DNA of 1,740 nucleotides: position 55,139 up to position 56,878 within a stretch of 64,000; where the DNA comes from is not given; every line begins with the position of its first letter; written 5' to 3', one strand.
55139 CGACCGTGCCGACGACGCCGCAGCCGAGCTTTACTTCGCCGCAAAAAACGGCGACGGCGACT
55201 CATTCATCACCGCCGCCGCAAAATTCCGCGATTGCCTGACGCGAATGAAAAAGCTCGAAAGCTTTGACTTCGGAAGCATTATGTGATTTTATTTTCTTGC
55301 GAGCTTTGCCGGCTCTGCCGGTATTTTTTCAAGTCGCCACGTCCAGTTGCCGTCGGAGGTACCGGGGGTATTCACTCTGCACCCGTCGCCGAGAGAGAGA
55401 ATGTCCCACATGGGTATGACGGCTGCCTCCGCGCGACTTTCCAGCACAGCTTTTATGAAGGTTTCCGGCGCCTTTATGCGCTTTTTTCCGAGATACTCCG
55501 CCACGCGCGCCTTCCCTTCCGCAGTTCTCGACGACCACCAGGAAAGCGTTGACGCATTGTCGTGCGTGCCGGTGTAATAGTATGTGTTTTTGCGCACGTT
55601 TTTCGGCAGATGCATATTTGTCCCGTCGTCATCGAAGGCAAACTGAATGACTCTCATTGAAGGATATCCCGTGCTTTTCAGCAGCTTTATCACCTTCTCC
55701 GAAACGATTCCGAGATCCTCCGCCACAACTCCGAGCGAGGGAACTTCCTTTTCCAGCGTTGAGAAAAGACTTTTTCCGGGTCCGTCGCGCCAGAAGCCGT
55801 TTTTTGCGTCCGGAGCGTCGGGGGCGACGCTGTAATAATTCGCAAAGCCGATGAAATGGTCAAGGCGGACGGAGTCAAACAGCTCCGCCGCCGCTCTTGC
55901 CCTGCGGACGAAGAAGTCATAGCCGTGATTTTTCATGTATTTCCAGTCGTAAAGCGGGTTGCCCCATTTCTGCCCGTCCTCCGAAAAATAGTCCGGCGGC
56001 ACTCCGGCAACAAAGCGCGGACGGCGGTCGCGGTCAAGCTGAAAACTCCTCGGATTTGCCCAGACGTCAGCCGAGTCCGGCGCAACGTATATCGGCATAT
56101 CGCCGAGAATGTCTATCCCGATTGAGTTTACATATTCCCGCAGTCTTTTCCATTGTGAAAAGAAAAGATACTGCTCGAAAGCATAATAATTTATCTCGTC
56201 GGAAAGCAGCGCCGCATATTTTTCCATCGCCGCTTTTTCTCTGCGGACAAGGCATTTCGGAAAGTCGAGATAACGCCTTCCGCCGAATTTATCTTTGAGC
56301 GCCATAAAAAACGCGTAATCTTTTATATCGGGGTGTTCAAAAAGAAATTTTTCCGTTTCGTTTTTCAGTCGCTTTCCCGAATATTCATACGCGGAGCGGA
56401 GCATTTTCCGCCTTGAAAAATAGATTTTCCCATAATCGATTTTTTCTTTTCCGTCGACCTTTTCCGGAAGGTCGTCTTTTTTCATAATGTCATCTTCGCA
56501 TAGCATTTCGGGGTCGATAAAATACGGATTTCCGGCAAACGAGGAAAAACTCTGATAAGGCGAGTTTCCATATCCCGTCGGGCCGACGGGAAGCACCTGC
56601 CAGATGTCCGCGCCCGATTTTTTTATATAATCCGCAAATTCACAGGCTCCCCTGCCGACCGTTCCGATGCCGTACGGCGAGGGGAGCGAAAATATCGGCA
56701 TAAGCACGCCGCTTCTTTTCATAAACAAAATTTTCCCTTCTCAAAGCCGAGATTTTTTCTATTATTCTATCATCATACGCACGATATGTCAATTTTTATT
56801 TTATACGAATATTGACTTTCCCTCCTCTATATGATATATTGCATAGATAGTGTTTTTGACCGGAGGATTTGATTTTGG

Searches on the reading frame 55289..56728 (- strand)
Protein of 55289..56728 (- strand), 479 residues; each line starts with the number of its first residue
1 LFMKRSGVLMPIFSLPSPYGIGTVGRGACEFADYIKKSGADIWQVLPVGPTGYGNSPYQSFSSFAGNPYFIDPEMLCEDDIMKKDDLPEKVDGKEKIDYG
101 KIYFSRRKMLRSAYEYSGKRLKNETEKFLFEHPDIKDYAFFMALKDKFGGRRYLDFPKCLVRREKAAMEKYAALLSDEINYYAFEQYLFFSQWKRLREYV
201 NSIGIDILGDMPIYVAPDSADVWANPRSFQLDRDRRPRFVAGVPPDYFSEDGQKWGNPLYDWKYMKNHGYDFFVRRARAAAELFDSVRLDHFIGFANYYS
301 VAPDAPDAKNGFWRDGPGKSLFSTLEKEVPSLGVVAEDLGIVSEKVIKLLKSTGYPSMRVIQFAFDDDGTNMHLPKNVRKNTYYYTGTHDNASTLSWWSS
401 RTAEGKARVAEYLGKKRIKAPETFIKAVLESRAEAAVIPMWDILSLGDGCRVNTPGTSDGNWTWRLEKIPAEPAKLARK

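Call 8: search_protein_families(library=pfam, proteins=[window:55289-56728:-], max_evalue=0.00001)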
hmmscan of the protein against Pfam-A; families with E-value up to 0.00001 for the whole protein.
window:55289-56728:- (479 aa): 1 family
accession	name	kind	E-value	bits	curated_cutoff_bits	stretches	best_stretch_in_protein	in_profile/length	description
PF02446.23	Glyco_hydro_77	-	3.3e-158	527.8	25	1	10-467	1-460/465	4-alpha-glucanotransferase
